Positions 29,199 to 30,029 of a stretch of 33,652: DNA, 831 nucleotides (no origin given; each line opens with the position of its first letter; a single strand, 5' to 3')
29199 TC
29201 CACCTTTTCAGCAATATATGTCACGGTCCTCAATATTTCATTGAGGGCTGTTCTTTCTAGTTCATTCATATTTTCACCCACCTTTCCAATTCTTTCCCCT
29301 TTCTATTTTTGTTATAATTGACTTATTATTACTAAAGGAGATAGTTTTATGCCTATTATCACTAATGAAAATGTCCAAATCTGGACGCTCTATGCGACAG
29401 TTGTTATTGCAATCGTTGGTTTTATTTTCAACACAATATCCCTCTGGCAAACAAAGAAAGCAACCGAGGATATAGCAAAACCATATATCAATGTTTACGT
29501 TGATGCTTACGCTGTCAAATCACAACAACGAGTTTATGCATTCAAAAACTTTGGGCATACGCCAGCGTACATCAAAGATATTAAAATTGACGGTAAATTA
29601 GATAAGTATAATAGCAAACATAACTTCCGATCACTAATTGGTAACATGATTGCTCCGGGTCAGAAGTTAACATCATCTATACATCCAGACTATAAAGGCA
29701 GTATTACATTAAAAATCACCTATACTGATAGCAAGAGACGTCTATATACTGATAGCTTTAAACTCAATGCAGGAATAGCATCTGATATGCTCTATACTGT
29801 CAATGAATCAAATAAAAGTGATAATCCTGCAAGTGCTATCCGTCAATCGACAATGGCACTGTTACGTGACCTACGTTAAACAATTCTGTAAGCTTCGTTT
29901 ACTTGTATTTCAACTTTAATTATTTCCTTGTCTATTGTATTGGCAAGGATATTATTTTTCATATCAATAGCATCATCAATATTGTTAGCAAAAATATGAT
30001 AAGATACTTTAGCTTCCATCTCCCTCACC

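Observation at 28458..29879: Two self-promoted plus-strand genes (Zn-ribbon/DUF4145-like, and a membrane-anchored protein) embedded antisense in the early lytic operon: candidate two-gene defence/exclusion cassette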

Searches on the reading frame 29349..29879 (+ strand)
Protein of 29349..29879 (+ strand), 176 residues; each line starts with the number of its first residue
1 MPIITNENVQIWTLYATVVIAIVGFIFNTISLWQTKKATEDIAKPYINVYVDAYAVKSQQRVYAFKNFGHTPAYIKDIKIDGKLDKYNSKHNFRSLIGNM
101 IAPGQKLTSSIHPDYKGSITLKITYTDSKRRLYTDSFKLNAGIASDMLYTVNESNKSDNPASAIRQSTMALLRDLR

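Call 3: search_protein_families(library=pfam, proteins=[window:29349-29879:+], max_evalue=0.1)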
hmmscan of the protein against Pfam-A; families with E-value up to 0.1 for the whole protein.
window:29349-29879:+ (176 aa): 0 families

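Call 4: search_protein_families(library=phrogs, proteins=[window:29349-29879:+], max_evalue=0.01)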
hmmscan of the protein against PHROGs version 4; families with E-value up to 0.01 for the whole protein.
window:29349-29879:+ (176 aa): 1 family
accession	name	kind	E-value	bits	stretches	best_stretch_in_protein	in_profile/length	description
phrog_9607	-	unknown function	3.3e-66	223.6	1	4-176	2-179/179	-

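Call 5: search_protein_families(library=padloc, proteins=[window:29349-29879:+], max_evalue=0.1)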
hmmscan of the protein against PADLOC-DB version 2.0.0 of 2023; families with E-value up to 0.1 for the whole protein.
window:29349-29879:+ (176 aa): 0 families

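Call 9: search_dna_similar(query=window:29349-29876:+, collection=phages, mode=protein, max_rows=60)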
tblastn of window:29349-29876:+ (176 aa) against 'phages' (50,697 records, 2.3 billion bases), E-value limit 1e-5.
Records with a match: 12; places in all: 12; records where one place covers at least 80% of the query: 12.
Best place of each record, by identity: 60-80% 11; <60% 1.
By first word of the organism name: Streptococcus 12.
By host as written in the record: Streptococcus pneumoniae 10B01058 2; Streptococcus pseudopneumoniae CCUG_62647 1; Streptococcus pseudopneumoniae SRR387783 1; Streptococcus pseudopneumoniae SRR387784 1; Streptococcus oralis SK313 1; Streptococcus pseudopneumoniae 5247 1; Streptococcus pseudopneumoniae IS7493 1; Streptococcus parasanguinis 392_SPAR 1; and 3 more.
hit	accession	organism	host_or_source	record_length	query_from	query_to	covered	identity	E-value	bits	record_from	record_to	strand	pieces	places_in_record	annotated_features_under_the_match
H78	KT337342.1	Streptococcus phage phiARI0131-2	Streptococcus pneumoniae 10B01058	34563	1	176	100%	79.0%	6e-83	271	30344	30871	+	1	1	hypothetical protein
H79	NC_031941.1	Streptococcus phage phiARI0131-2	Streptococcus pneumoniae 10B01058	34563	1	176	100%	79.0%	6e-83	271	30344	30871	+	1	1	hypothetical protein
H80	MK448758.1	Streptococcus phage Javan433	Streptococcus pseudopneumoniae ...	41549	1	176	100%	76.7%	2e-80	265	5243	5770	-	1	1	hypothetical protein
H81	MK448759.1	Streptococcus phage Javan439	Streptococcus pseudopneumoniae SRR387783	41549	1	176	100%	76.7%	2e-80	265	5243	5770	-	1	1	hypothetical protein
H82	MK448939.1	Streptococcus phage Javan440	Streptococcus pseudopneumoniae SRR387784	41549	1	176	100%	76.7%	2e-80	265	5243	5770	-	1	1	hypothetical protein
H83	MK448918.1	Streptococcus phage Javan366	Streptococcus oralis SK313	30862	1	176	100%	76.7%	4e-78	258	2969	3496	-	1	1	hypothetical protein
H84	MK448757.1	Streptococcus phage Javan427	Streptococcus pseudopneumoniae 5247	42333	1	176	100%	76.1%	3e-80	264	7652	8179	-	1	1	none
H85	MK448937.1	Streptococcus phage Javan436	Streptococcus pseudopneumoniae IS7493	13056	2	176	99%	76.6%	1e-79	262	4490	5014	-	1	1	none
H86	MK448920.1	Streptococcus phage Javan372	Streptococcus parasanguinis 392_SPAR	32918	1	176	100%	75.6%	5e-77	254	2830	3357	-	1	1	hypothetical protein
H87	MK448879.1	Streptococcus phage Javan226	Streptococcus gallolyticus DD03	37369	1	170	97%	65.9%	2e-64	219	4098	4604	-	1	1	hypothetical protein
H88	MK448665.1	Streptococcus phage Javan1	Streptococcus acidominimus ATCC_51725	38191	1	175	99%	61.9%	5e-63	214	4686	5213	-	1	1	none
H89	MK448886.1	Streptococcus phage Javan254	Streptococcus himalayensis HTS2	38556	1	176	100%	58.5%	5e-57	197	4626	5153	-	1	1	hypothetical protein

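Call 10: get_annotated_region(hit=H83, flank=3000)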
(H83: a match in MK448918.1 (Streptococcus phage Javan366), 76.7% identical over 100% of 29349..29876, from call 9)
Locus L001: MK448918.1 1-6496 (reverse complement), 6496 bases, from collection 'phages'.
description: Streptococcus phage Javan366, complete genome.
organism: Streptococcus phage Javan366 (NCBI taxid 2548127)
taxonomy: Viruses; Duplodnaviria; Heunggongvirae; Uroviricota; Caudoviricetes
host: Streptococcus oralis SK313; source: -; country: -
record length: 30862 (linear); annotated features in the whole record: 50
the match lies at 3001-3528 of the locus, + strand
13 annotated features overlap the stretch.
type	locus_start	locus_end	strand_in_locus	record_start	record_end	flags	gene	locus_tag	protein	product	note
CDS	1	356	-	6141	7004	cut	-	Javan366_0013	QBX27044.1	replication initiation protein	-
CDS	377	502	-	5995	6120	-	-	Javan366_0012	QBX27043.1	hypothetical protein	-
CDS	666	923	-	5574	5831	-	-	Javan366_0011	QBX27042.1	hypothetical protein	-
CDS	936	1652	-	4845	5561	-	-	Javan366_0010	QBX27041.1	antirepressor protein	-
CDS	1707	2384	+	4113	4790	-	-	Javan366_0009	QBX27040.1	hypothetical protein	-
CDS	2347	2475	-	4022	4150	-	-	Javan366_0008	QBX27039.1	hypothetical protein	-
CDS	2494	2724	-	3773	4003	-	-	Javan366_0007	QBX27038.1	hypothetical protein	-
CDS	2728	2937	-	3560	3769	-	-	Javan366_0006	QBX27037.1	hypothetical protein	-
CDS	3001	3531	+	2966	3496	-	-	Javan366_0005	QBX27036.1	hypothetical protein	-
CDS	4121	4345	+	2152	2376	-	-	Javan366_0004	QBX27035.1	Cro/CI family transcriptional regulator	-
CDS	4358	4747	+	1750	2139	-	-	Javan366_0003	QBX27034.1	hypothetical protein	-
CDS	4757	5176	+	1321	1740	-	-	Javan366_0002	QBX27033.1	hypothetical protein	-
CDS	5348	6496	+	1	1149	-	-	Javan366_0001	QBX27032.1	mobile element protein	-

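Call 11: get_annotated_region(hit=H78, flank=3000)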
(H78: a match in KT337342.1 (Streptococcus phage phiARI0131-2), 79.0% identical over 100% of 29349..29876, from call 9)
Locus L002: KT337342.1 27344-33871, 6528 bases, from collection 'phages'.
description: Streptococcus phage phiARI0131-2, complete genome.
organism: Streptococcus phage phiARI0131-2 (NCBI taxid 1701814)
taxonomy: Viruses; Duplodnaviria; Heunggongvirae; Uroviricota; Caudoviricetes
host: Streptococcus pneumoniae 10B01058; source: -; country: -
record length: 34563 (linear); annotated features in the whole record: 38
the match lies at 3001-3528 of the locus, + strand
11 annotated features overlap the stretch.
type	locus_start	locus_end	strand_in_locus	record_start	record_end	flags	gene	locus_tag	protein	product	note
CDS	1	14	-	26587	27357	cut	-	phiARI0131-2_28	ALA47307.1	hypothetical protein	IstB_IS21 domain protein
CDS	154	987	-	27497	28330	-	-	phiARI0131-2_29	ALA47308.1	rep_org_N domain protein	-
CDS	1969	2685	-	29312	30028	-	-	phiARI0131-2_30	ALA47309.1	Bro-N domain protein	-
CDS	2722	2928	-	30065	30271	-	-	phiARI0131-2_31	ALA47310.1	HTH_3 domain protein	-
CDS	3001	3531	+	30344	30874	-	-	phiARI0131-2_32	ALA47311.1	hypothetical protein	-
CDS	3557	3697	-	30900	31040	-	-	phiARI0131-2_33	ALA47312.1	hypothetical protein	-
CDS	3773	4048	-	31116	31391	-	-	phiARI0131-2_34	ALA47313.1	hypothetical protein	-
CDS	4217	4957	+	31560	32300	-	-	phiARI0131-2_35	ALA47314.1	HTH_3 domain protein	-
CDS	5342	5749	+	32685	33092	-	-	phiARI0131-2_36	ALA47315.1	DUF4429 domain protein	-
ncRNA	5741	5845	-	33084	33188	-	-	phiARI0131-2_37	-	ctRNA_pT181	-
CDS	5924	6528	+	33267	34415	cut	-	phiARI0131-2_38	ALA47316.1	int_SAM_3 domain protein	Phage_int_SAM_3 domain protein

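Call 16: find_homologous_proteins(query=window:29349-29876:+)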
Query window:29349-29876:+ (176 aa): 50 proteins with E <= 0.001 among 79 candidates.
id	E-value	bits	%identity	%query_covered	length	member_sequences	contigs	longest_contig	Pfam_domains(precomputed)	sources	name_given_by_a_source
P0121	8.2e-109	379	98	100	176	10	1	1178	-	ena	-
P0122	1.1e-90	320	81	100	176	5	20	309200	-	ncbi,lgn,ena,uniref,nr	ncbi:hypothetical protein [Streptococcus intermedius]|uniref:hypothetical protein n=2 Tax=Streptococ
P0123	1.0e-88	314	82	100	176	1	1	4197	-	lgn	-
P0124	5.1e-88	311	80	100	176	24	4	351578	-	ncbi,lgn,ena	-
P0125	6.3e-88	311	79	100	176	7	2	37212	-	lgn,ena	-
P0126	2.9e-86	306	78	100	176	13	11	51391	-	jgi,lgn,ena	-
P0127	3.9e-85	302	78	100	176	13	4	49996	-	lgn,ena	-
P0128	4.6e-84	298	77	100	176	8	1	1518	-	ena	-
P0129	1.6e-83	297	78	100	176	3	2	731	-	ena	-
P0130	2.7e-83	296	73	100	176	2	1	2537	-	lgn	-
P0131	7.3e-83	295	76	100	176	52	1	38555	-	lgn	-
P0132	4.5e-82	292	76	100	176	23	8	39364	-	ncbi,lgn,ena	-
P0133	1.5e-79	284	75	100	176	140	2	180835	-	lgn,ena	-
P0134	2.5e-79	283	73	100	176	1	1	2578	-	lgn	-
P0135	7.0e-78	278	74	100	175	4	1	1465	-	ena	-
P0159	2.3e-44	169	56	85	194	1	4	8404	-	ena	-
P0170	1.3e-6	47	25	83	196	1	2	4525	-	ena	-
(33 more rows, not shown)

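Call 23: search_solved_structures(query=A2, max_evalue=10)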
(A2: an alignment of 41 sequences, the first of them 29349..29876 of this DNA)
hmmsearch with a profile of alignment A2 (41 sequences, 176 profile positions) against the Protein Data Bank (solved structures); distinct sequences matched with E-value up to 10: 2.
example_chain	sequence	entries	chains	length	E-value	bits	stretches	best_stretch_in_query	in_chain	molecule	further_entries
6tmf_D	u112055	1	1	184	0.36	13.9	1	38-140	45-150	30S ribosomal protein S3Ae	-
6sw9_A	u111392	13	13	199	0.58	13.2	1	36-140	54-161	30S ribosomal protein S3Ae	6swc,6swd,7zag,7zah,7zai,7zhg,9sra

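Call 32: predict_structure(alignment_id=A2)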
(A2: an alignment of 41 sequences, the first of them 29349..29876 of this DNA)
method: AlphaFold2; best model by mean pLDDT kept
length: 176 residues; sequences in the alignment: 41
mean_pLDDT: 76.6   pTM: 0.57
mean pLDDT of the five models: 76.6, 75.9, 75.8, 74.0, 72.3
residues with pLDDT >= 90: 28; 70-90: 100; 50-70: 33; < 50: 15
segments of 3 or more residues with pLDDT < 50: 149-157, 174-176
pLDDT, mean of each block of 10 residues (from residue 1): 67 88 92 79 81 68 87 90 79 82 86 82 89 88 57 47 55 50
secondary structure, 60 per line:
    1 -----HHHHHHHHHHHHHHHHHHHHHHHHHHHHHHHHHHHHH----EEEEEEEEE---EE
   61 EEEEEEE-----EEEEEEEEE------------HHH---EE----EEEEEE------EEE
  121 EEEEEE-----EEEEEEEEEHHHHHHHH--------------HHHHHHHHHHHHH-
elements in order: H6-42 E47-55 E59-67 E73-81 E106-111 E118-126 E132-140 H141-148 H163-175

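Call 36: fold_search(model_id=the predicted structure, library=pdb)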
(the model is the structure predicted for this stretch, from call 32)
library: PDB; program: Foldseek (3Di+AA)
matches with E <= 10: 958; with E <= 0.001: 1
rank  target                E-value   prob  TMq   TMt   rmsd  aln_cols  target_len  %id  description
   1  8fk7_A                3.4e-04  1.00  0.27  0.33  10.3       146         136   10  Structure of the Pyrobaculum calidifontis flagellar-like archaeal type IV pilus (released 2023-06-28)
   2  8rjc_5                3.8e-03  1.00  0.31  0.31  13.4       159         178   11  Structure of the rabbit 80S ribosome stalled on a 2-TMD rhodopsin intermediate in complex with Sec61-TRAP, open confor (released 2024-01-24)
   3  1yew_A                4.3e-03  1.00  0.29  0.15  21.9       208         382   13  Crystal structure of particulate methane monooxygenase (released 2005-02-08)
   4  6w8u_A                4.5e-03  1.00  0.35  0.42   8.7       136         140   10  Cryo-EM of the Pyrobaculum arsenaticum pilus (released 2020-07-08)
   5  6cxh_A                5.6e-03  0.99  0.30  0.15  19.1       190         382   14  Crystal structure of particulate methane monooxygenase from Methylomicrobium alcaliphilum 20Z (released 2018-05-16)
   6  9pxf_A                6.2e-03  1.00  0.31  0.16  21.4       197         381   15  Ammonia monooxygenase in native membranes from N. briensis (released 2026-01-28)
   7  8q30_0                6.9e-03  0.99  0.30  0.35  10.6       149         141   16  Sulfolobus acidocaldarius AAP filament. (released 2024-03-06)
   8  1xq4_A                7.7e-03  0.99  0.28  0.37   8.0       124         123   13  Crystal Structure of the Putative ApaA Protein from Bordetella pertussis, Northeast Structural Genomics Target BeR40 (released 2004-11-09)
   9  9leg_B                9.1e-03  0.99  0.28  0.14  21.7       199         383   14  AMO complex (released 2026-02-04)
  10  2dwx_C                1.0e-02  0.95  0.27  0.34   8.9       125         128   10  Co-crystal Structure Analysis of GGA1-GAE with the WNSF motif (released 2007-04-17)
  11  2ymt_A                1.1e-02  0.96  0.27  0.36   8.5       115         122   13  gamma 2 adaptin EAR domain crystal structure with phage peptide GEEWGPWV (released 2013-07-10)
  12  2dwx_A                1.1e-02  0.92  0.24  0.31   9.5       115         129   10  Co-crystal Structure Analysis of GGA1-GAE with the WNSF motif (released 2007-04-17)
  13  6tqs_A                1.3e-02  0.99  0.29  0.36   5.9       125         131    9  The crystal structure of the MSP domain of human MOSPD2 in complex with the conventional FFAT motif of ORP1. (released 2020-11-18)
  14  6tqs_C                1.3e-02  0.99  0.30  0.36   5.9       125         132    9  The crystal structure of the MSP domain of human MOSPD2 in complex with the conventional FFAT motif of ORP1. (released 2020-11-18)
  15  1xq4_C                1.3e-02  0.98  0.28  0.37   7.6       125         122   14  Crystal Structure of the Putative ApaA Protein from Bordetella pertussis, Northeast Structural Genomics Target BeR40 (released 2004-11-09)
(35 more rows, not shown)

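Call 42: fold_search(model_id=the predicted structure, library=viral)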
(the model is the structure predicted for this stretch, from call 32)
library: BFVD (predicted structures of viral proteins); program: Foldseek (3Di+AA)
matches with E <= 10: 871; with E <= 0.001: 4
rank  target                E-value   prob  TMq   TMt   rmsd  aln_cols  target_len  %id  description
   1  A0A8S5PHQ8            3.1e-07  1.00  0.44  0.34   8.2       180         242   14  Uncharacterized protein [Siphoviridae sp. ctUGQ45]
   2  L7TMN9                1.2e-04  1.00  0.36  0.23  10.2       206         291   14  Transmembrane protein [Rhizobium phage RHEph01]
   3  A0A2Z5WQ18            5.7e-04  1.00  0.31  0.37   8.2       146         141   11  (no name in the UniProt tables at hand)
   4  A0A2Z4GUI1            7.0e-04  1.00  0.46  0.46   8.4       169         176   11  (no name in the UniProt tables at hand)
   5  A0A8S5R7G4            2.0e-03  1.00  0.43  0.31   6.9       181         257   12  Uncharacterized protein [virus sp. ctah610]
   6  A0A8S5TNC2            4.6e-03  1.00  0.35  0.31   9.9       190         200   14  Uncharacterized protein [Siphoviridae sp. ctamP19]
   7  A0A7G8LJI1            5.8e-03  1.00  0.42  0.45   5.2       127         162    9  (no name in the UniProt tables at hand)
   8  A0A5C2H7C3            5.8e-03  0.96  0.26  0.27  12.5       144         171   17  Uncharacterized protein [Sinorhizobium phage ort11]
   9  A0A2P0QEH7            8.9e-03  1.00  0.35  0.21  10.3       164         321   13  Uncharacterized protein [Haloarcula hispanica pleomorphic virus 4]
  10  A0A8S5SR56            9.9e-03  1.00  0.38  0.41  16.6       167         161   12  Uncharacterized protein [Siphoviridae sp. ctJyX12]
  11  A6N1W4                1.3e-02  0.97  0.33  0.34  10.0       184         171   15  Uncharacterized protein [Microbacterium phage Min1]
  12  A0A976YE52            1.4e-02  0.98  0.33  0.34   9.5       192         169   11  (no name in the UniProt tables at hand)
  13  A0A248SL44            1.7e-02  0.98  0.27  0.08   8.2       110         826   18  Endoglucanase [Klebsiella phage SopranoGao]
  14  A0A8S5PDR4            1.7e-02  0.97  0.30  0.31  10.9       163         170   10  Uncharacterized protein [Siphoviridae sp. ctorp6]
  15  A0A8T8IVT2            2.1e-02  0.90  0.29  0.26  19.6       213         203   11  (no name in the UniProt tables at hand)
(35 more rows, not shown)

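Call 43: find_related_loci(query=A2, collection=genome_contigs, flank=6000)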
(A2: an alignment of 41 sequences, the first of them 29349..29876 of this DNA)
Query A2 (176 aa) in genome_contigs; peptide patterns used: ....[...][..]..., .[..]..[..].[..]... (x = any residue, [..] = any of these).
70 stretches matched a pattern; 29 encode a relative of the query (tblastn E <= 1e-3); 29 distinct loci.
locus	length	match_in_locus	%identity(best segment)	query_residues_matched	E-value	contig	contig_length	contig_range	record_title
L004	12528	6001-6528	80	1-176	2e-95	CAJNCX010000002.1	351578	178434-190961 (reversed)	unidentified bacterium isolate Streptococcus species genome assembly, contig: NODE_2_length_351578_cov_45.2639, whole ge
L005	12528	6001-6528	78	1-176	3e-94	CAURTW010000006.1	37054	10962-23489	MAG TPA_asm: uncultured Streptococcus sp. isolate ERR9969132_bin.36_MetaWRAP_v1.3_MAG genome assembly, contig: ERZ216157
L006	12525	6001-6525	79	1-175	4e-94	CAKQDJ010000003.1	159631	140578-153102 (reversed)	MAG: uncultured Streptococcus sp. isolate REFINED_METABAT215_TOP10_CONTIGS_1500_ASSEMBLY_K77_MERGED__Nepal_MoBio_Fiber-H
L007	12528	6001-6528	78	1-176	6e-94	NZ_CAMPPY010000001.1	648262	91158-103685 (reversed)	Streptococcus sp. Marseille-Q5986 contig00001, whole genome shotgun sequence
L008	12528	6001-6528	77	1-176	8e-93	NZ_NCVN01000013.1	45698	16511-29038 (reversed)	Streptococcus mitis strain B_009152_10 s_mitis_RS_009152_10_ID_39, whole genome shotgun sequence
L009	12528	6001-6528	78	1-176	1e-92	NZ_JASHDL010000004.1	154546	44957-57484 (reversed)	Streptococcus infantis strain OMI786 OMI786_00004, whole genome shotgun sequence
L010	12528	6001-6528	77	1-176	5e-91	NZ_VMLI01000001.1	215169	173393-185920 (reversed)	Streptococcus sp. 9903 9903_S27_L001_R1_001_(paired)_contig_1, whole genome shotgun sequence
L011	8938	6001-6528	76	1-176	2e-90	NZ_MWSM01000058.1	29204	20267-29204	Streptococcus pseudopneumoniae ATCC BAA-960 = CCUG 49455 CCUG_49455T_0000058, whole genome shotgun sequence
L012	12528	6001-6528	77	1-176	3e-90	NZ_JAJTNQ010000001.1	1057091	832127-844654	Streptococcus sp. XMC NODE_1_length_1057091_cov_430.605411, whole genome shotgun sequence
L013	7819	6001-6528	77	1-176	1e-89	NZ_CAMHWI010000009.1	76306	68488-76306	Streptococcus mitis isolate Streptococcus mitis NODE_9_length_76306_cov_62.505031, whole genome shotgun sequence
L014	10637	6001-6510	78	1-170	7e-89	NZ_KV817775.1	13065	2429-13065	Streptococcus sp. HMSC067H01 Scaffold259, whole genome shotgun sequence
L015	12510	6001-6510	78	1-170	7e-89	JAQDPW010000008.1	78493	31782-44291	Streptococcaceae bacterium AM104-57 HF3HH24005.Scaf8, whole genome shotgun sequence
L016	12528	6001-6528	77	1-176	5e-89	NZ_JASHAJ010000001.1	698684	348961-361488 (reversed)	Streptococcus infantis strain OMI660 OMI660_00001, whole genome shotgun sequence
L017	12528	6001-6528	77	1-176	4e-89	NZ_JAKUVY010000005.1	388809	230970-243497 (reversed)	Streptococcus oralis strain B17021755 B17021755_S20_trimmed_(paired)_contig_5_consensus, whole genome shotgun sequence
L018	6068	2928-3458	63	1-176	3e-77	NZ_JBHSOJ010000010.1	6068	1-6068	Streptococcus caledonicus strain CCUG 73951 velvet_auto_105_10, whole genome shotgun sequence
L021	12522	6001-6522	60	1-176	1e-67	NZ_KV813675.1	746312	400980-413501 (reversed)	Streptococcus sp. HMSC078D09 Scaffold523, whole genome shotgun sequence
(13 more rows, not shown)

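Call 62: search_protein_families(library=pfam, proteins=[L016:5067-5744:+, L018:1038-1757:+, L021:7439-8101:+, L007:5438-5917:+, L013:5023-5400:+, L001:1707-2381:+], max_evalue=0.01)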
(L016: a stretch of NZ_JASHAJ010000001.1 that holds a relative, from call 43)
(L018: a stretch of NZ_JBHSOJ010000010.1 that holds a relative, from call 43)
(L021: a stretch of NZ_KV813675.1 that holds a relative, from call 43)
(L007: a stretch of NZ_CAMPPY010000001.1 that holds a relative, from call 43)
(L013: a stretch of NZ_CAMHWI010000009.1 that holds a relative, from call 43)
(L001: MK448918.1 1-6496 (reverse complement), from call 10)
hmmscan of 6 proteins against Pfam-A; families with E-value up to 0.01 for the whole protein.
L016:5067-5744:+ (226 aa): 1 family
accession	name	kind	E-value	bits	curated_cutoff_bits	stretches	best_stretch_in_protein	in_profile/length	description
PF13643.11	DUF4145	-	1.1e-14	54.7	23.1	1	99-188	1-86/88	Domain of unknown function (DUF4145)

L018:1038-1757:+ (240 aa): 0 families

L021:7439-8101:+ (221 aa): 1 family
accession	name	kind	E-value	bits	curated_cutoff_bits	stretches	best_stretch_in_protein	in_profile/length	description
PF13314.11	DUF4083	-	0.0047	17.3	25.4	1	153-177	32-56/57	Domain of unknown function (DUF4083)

L007:5438-5917:+ (160 aa): 0 families

L013:5023-5400:+ (126 aa): 1 family
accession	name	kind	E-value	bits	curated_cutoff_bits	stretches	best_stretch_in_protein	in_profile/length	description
PF10711.15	DUF2513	-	1.2e-22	80.5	29.6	1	2-100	1-98/100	Hypothetical protein (DUF2513)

L001:1707-2381:+ (225 aa): 2 families
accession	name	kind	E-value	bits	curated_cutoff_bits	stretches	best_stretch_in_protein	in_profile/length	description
PF13643.11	DUF4145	-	0.00055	20.4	23.1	1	124-203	13-87/88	Domain of unknown function (DUF4145)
PF23104.1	Zf-C2H2_ZNF451_6th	-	0.0069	16.9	27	0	52-65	3-16/25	Sixth Zinc fingers C2H2 type, ZNF451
